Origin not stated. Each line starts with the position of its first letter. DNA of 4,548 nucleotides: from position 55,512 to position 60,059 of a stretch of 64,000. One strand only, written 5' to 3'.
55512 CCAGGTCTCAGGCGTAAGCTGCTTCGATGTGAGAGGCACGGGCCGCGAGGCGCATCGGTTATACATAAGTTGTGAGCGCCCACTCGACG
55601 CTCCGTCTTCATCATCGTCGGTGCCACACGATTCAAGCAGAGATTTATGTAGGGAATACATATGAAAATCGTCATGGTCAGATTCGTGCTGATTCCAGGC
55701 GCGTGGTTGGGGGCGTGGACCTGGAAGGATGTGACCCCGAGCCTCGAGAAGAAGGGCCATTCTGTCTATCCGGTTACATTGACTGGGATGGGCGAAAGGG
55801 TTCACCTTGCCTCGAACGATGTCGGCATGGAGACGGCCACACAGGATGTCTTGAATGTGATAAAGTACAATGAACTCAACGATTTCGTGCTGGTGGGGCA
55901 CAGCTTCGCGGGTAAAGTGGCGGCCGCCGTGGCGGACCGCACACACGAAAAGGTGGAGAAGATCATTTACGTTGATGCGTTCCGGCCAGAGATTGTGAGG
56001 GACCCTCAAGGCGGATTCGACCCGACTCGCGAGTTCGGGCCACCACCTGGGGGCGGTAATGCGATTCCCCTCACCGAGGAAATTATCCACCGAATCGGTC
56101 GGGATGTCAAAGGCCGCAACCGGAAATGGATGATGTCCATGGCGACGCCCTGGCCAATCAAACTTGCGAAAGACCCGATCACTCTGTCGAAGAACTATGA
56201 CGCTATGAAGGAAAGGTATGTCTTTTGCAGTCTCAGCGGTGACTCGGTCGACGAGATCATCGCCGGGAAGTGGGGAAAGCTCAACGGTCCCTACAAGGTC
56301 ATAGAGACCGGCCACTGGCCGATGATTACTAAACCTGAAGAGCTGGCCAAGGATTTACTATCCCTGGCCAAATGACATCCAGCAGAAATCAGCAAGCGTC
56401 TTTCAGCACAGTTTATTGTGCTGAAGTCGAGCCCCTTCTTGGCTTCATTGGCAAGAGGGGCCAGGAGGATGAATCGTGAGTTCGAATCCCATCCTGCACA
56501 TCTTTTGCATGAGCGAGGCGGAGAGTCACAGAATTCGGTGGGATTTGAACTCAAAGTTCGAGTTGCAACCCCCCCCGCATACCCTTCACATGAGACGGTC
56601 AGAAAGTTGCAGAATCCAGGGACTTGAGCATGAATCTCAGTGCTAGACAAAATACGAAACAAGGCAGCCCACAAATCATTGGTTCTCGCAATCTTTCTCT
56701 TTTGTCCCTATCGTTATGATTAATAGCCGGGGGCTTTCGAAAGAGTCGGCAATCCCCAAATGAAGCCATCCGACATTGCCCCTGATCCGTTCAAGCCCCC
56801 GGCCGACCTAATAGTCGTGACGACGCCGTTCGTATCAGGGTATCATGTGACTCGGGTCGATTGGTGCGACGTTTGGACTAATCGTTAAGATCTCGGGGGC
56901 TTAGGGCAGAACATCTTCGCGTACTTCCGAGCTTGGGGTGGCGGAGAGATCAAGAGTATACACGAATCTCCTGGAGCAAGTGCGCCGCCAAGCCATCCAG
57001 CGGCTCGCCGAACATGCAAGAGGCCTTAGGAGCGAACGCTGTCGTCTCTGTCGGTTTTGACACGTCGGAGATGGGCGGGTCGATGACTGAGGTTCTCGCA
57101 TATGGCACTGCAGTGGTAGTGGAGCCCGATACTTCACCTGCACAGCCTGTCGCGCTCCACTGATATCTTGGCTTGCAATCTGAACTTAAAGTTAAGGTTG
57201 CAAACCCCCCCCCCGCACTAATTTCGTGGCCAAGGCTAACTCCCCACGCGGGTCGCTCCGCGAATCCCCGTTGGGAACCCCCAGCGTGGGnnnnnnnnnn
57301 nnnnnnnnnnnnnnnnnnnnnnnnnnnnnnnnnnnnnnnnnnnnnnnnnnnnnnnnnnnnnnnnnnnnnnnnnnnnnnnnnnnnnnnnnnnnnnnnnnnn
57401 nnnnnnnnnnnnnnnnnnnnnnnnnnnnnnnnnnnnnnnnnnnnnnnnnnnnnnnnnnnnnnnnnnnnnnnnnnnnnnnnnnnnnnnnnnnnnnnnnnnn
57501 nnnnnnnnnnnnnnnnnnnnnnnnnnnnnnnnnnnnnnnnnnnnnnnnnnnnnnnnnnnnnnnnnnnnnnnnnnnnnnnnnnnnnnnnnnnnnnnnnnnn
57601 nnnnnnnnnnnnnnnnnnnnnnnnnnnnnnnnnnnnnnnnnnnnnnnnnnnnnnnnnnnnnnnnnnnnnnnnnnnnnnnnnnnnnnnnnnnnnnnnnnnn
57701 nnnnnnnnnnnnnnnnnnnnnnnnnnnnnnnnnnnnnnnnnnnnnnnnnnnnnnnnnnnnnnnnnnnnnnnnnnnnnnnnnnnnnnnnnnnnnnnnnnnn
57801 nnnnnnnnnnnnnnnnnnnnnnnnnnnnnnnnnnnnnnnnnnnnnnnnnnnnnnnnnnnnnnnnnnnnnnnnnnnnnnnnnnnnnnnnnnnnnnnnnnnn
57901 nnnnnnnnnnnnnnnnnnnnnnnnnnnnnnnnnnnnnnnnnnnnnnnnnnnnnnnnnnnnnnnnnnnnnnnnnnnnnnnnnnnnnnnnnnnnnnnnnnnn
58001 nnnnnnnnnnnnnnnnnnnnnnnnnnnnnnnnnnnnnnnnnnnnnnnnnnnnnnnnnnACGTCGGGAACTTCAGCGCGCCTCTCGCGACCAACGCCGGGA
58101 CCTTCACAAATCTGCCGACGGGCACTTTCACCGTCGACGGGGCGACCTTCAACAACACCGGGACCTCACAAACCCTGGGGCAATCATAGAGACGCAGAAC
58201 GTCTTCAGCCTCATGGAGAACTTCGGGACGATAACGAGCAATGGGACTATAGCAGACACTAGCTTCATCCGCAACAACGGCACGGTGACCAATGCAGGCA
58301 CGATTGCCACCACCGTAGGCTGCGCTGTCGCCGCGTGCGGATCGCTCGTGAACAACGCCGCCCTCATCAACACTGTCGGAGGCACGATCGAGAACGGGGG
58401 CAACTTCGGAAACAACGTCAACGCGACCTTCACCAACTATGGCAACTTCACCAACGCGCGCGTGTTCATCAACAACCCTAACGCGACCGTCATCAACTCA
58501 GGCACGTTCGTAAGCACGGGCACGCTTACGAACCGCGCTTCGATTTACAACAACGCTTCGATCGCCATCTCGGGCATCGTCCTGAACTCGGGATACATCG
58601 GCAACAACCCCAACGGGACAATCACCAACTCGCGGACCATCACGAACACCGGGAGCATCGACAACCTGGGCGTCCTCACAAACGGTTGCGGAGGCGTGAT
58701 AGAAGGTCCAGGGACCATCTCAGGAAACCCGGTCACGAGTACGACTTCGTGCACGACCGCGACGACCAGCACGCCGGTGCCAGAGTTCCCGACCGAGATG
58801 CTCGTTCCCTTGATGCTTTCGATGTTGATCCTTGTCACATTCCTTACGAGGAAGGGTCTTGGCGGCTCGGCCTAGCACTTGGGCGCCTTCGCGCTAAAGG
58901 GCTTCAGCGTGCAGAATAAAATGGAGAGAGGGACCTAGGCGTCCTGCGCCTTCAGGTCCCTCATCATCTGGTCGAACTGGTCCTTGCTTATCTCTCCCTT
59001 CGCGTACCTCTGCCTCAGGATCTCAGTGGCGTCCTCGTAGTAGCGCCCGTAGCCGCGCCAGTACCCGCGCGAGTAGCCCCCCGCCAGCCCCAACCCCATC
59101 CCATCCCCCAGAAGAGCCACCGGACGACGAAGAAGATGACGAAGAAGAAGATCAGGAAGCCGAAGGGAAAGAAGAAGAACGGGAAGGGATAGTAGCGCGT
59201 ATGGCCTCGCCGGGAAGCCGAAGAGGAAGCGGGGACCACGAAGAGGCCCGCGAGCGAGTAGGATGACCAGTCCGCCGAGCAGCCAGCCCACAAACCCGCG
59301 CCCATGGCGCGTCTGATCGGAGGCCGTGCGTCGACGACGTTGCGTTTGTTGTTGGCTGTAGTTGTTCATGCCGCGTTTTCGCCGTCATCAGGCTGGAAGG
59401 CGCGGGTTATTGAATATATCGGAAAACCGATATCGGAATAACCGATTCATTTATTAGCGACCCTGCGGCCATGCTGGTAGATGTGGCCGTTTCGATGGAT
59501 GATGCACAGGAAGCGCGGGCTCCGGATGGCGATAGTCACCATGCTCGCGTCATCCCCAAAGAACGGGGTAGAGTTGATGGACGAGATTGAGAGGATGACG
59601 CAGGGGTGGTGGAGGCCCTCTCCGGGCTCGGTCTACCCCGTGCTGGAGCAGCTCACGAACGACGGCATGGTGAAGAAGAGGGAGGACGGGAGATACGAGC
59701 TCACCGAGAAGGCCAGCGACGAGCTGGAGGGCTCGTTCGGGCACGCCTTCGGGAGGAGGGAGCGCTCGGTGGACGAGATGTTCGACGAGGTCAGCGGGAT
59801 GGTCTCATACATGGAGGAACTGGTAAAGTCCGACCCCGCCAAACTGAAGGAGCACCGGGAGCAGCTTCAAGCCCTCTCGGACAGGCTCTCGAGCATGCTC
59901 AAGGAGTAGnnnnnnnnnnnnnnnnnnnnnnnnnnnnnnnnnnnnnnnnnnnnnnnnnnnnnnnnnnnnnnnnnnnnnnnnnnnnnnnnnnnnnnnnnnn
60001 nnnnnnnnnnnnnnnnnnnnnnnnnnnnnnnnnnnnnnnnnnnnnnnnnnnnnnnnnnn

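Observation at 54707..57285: Family of ~78-82-nt structured repeats built from an inverted and a direct copy of the tRNA-Leu T-arm/acceptor end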

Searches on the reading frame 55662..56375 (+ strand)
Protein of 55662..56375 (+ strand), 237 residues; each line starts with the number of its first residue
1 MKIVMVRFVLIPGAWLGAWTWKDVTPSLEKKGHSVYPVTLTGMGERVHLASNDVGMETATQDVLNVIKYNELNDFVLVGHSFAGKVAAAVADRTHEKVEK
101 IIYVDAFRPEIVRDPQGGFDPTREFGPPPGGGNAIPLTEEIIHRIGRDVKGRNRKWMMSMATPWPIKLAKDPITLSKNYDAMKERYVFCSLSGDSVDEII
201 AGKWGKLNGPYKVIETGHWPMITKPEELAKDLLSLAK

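Call 14: search_protein_families(library=pfam, proteins=[window:55662-56375:+], max_evalue=0.01)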
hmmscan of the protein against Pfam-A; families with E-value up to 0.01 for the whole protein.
window:55662-56375:+ (237 aa): 4 families
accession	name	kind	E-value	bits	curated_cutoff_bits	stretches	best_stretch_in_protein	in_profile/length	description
PF12697.13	Abhydrolase_6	-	5e-17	63.7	26.3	1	8-230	1-216/217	Alpha/beta hydrolase family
PF00561.26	Abhydrolase_1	-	4.3e-07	30.3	25.8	1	8-111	3-116/245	alpha/beta hydrolase fold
PF12695.13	Abhydrolase_5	-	3e-06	27.5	27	1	10-107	4-90/164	Alpha/beta hydrolase family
PF12146.15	Hydrolase_4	-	0.0094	15.7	27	0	9-104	8-107/239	Serine aminopeptidase, S33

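Call 15: find_encoding_contigs(protein=window:55662-56375:+, flank=10000, max_places=10)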
Protein window:55662-56375:+ (237 aa): no gene with exactly this product is on record in the collection.

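Call 89: find_homologous_proteins(query=window:55662-56375:+, max_evalue=1e-30)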
Query window:55662-56375:+ (237 aa): 1791 proteins with E <= 1e-30 among 2923 candidates; the best 120 are listed.
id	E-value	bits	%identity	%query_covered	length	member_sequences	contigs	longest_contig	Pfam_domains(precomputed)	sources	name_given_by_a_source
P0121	6.3e-153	526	98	98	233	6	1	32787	PF12697.14,PF12695.14,PF00561.27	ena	-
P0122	4.5e-136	470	85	99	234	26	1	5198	PF12697.14,PF00561.27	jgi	jgi:pimeloyl-ACP methyl ester carboxylesterase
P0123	1.1e-135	469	85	100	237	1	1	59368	PF12697.14,PF12695.14,PF00561.27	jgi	jgi:pimeloyl-ACP methyl ester carboxylesterase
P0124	2.2e-135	468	86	99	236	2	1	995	PF12697.14,PF00561.27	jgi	-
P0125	2.6e-135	468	86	98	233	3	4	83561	PF12697.14,PF00561.27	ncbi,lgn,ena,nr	ncbi:MAG: alpha/beta hydrolase [Nitrososphaerota archaeon]|nr:alpha/beta hydrolase [Nitrososphaerota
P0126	2.3e-134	465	86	98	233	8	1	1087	PF12697.14,PF00561.27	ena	-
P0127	2.7e-134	464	86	98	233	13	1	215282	PF12697.14,PF00561.27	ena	-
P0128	2.8e-134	464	85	100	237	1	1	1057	PF12697.14,PF00561.27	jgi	jgi:pimeloyl-ACP methyl ester carboxylesterase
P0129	3.5e-134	464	85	100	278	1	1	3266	PF12697.14,PF12695.14,PF00561.27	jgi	jgi:pimeloyl-ACP methyl ester carboxylesterase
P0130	6.1e-134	463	86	98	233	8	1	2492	PF12697.14,PF12695.14,PF00561.27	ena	-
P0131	1.8e-133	462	84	98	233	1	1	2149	PF12697.14,PF00561.27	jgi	jgi:pimeloyl-ACP methyl ester carboxylesterase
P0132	2.1e-133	462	85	98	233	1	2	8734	PF12697.14,PF00561.27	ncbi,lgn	ncbi:MAG: alpha/beta hydrolase [Candidatus Bathyarchaeia archaeon]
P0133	3.9e-133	461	84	98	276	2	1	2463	PF12697.14,PF00561.27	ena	-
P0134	6.2e-133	460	85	98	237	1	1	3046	PF12697.14,PF00561.27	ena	-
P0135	6.5e-133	460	83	100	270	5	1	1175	PF12697.14,PF00561.27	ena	-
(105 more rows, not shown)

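Call 90: find_encoding_contigs(protein=P0121, flank=10000, max_places=3)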
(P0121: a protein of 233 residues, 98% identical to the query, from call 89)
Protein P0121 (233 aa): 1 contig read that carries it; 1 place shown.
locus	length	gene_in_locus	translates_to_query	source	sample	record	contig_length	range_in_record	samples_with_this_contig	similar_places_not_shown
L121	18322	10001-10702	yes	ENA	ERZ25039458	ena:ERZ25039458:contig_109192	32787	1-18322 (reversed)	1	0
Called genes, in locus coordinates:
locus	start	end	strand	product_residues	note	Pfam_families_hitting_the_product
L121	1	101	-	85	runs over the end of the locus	PF00330:Aconitase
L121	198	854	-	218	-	-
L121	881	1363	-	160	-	-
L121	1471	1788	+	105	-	-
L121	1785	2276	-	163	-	PF02669:KdpC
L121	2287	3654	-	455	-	PF00702:Hydrolase, PF08282:Hydrolase_3 (weak)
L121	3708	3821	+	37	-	-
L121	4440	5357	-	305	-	PF03814:KdpA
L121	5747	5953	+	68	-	-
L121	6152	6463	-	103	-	PF22482:AsnC_trans_reg_3 (weak), PF01037:AsnC_trans_reg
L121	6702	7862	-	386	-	PF01053:Cys_Met_Meta_PP, PF00155:Aminotran_1_2 (weak), PF01041:DegT_DnrJ_EryC1 (faint)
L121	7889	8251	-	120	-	PF00291:PALP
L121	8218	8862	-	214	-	PF00291:PALP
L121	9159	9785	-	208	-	-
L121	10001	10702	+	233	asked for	PF00561:Abhydrolase_1 (weak), PF12695:Abhydrolase_5 (weak), PF12697:Abhydrolase_6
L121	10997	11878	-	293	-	-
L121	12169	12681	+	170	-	PF03551:PadR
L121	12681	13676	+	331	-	PF00005:ABC_tran, PF13304:AAA_21, PF13732:DrrA1-3_C (weak)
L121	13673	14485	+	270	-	PF12698:ABC2_membrane_3, PF01061:ABC2_membrane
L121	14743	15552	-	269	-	-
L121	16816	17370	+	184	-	PF16955:OFeT_1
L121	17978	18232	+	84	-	-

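Call 91: find_encoding_contigs(protein=P0125, flank=10000, max_places=3)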
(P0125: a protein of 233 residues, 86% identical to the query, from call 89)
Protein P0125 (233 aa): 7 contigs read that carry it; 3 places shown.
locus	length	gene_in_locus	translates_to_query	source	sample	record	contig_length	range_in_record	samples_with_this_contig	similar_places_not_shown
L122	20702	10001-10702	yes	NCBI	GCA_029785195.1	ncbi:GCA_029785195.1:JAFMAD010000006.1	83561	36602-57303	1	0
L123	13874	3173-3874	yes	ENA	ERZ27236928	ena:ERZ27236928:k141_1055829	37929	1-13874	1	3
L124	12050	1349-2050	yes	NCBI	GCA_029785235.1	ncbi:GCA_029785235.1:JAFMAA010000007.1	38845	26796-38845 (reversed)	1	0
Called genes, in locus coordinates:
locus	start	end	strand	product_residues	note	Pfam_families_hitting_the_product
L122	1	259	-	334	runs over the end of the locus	PF01368:DHH, PF02272:DHHA1 (weak)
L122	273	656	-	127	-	PF01920:Prefoldin_2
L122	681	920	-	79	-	-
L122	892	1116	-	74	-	PF01780:Ribosomal_L37ae, PF12760:Zn_ribbon_IS1595 (weak)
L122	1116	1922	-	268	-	PF01138:RNase_PH, PF03725:RNase_PH_C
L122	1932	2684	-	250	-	PF01138:RNase_PH, PF03725:RNase_PH_C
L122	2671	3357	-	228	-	PF00013:KH_1, PF15985:KH_6 (faint)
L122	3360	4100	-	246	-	PF01172:SBDS_N, PF09377:SBDS_domain_II, PF20268:SBDS_C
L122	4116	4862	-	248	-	PF10584:Proteasome_A_N, PF00227:Proteasome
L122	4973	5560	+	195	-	PF00117:GATase, PF07722:Peptidase_C26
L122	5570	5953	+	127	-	PF14464:Prok-JAB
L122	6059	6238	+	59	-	-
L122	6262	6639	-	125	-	PF20364:DUF6659 (weak)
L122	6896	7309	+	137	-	PF07681:DoxX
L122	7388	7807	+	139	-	-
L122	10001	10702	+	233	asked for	PF00561:Abhydrolase_1 (weak), PF12697:Abhydrolase_6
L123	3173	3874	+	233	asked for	PF00561:Abhydrolase_1 (weak), PF12697:Abhydrolase_6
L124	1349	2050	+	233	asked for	PF00561:Abhydrolase_1 (weak), PF12697:Abhydrolase_6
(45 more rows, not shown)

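Call 99: search_protein_families(library=padloc, proteins=[L121:14743-15552:-], max_evalue=0.01)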
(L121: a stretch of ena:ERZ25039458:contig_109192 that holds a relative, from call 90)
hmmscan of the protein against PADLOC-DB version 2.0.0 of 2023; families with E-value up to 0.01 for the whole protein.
L121:14743-15552:- (269 aa): 0 families

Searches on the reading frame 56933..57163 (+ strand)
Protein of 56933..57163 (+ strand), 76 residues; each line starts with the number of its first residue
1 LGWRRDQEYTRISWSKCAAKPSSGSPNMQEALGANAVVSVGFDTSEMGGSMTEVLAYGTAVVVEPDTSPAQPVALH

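Call 14: search_protein_families(library=pfam, proteins=[window:56933-57163:+], max_evalue=0.01)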
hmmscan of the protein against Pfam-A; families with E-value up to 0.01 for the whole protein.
window:56933-57163:+ (76 aa): 1 family
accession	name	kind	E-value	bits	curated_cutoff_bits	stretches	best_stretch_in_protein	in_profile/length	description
PF01906.23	YbjQ_1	-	5.4e-10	40.2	23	1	30-63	70-103/103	Putative heavy-metal-binding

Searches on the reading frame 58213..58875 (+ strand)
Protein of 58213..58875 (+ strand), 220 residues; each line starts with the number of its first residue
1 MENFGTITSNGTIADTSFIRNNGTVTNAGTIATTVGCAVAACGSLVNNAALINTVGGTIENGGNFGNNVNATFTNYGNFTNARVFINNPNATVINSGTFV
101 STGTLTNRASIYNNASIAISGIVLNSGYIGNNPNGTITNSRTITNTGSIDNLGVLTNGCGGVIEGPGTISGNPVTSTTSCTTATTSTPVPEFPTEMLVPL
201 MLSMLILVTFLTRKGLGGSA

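Call 14: search_protein_families(library=pfam, proteins=[window:58213-58875:+], max_evalue=0.01)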
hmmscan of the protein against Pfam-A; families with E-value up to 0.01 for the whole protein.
window:58213-58875:+ (220 aa): 1 family
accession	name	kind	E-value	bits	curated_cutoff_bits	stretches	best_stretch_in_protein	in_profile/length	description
PF05594.20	Fil_haemagg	-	4.9e-06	27.6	21.5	1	43-109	4-72/72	Haemagglutinin repeat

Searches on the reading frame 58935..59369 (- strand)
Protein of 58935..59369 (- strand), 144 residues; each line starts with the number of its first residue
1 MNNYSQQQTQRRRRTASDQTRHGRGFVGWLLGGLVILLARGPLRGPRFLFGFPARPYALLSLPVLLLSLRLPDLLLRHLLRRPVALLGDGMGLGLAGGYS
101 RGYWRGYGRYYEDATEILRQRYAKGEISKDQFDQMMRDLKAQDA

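Call 11: search_protein_families(library=pfam, proteins=[window:58935-59369:-], max_evalue=0.01)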
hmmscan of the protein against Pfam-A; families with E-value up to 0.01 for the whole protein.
window:58935-59369:- (144 aa): 1 family
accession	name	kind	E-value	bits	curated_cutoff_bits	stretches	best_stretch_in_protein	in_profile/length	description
PF09851.14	SHOCT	-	9.6e-07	28.8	27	1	116-139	4-27/28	Short C-terminal domain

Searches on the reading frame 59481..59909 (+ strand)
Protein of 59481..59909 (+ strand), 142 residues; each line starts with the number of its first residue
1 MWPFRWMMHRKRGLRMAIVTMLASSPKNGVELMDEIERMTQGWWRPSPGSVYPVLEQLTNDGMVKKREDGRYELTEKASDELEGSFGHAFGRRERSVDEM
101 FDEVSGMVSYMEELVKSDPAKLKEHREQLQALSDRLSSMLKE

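Call 11: search_protein_families(library=pfam, proteins=[window:59481-59909:+], max_evalue=0.01)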
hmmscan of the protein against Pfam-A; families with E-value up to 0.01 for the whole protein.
window:59481-59909:+ (142 aa): 3 families
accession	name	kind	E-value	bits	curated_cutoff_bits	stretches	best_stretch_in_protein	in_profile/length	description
PF03551.20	PadR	-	6.4e-12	45.7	27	1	20-77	3-68/75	Transcriptional regulator PadR-like family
PF02334.22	RTP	-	0.00033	21.5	26.7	1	6-70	2-67/113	Replication terminator protein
PF15136.11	UPF0449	-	0.0017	19.2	27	1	53-139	13-95/98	Uncharacterised protein family UPF0449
